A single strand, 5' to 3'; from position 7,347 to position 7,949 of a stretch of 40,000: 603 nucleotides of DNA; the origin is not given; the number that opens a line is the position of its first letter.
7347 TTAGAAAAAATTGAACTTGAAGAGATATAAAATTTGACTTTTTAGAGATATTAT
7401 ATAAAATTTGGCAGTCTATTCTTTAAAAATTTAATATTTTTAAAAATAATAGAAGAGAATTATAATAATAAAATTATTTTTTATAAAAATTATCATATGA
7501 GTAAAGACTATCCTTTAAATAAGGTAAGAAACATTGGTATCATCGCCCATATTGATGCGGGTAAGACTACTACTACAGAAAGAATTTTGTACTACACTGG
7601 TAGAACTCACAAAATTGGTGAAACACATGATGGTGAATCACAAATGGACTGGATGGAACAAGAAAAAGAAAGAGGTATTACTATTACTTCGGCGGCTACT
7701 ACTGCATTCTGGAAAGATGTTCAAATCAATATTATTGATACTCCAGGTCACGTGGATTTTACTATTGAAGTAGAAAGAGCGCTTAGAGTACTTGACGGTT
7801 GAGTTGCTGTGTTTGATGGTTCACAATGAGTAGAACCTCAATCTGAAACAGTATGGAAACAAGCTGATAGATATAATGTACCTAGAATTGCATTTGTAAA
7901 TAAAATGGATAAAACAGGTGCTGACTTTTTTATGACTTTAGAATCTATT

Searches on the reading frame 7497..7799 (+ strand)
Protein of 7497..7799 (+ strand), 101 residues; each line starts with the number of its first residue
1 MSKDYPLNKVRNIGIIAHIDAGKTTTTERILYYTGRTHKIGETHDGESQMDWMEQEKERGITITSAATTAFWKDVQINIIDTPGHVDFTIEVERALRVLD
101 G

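Call 55: find_encoding_contigs(protein=window:7497-7799:+, flank=10000, max_places=4)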
Protein seq(101 aa) (101 aa): 4 contigs read that carry it; 3 places shown.
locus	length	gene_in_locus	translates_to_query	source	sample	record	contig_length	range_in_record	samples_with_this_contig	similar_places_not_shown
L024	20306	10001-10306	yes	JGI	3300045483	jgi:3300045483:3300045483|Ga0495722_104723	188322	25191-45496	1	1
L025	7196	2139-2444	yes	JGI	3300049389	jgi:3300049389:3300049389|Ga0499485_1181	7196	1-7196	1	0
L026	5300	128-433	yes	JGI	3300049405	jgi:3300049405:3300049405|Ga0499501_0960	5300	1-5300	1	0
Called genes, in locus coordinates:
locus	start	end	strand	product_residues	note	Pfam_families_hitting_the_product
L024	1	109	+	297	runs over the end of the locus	PF03572:Peptidase_S41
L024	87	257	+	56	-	-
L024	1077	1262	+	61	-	-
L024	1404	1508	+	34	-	-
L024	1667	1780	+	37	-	-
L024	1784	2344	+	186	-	PF03167:UDG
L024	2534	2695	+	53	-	-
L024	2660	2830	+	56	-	-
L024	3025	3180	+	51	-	PF00464:SHMT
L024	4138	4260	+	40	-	-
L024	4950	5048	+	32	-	-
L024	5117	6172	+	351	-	PF00953:Glycos_transf_4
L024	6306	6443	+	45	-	-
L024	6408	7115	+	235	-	PF00551:Formyl_trans_N, PF02911:Formyl_trans_C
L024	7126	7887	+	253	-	-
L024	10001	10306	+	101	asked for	PF00009:GTP_EFTU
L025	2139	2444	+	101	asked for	PF00009:GTP_EFTU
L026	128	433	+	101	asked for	PF00009:GTP_EFTU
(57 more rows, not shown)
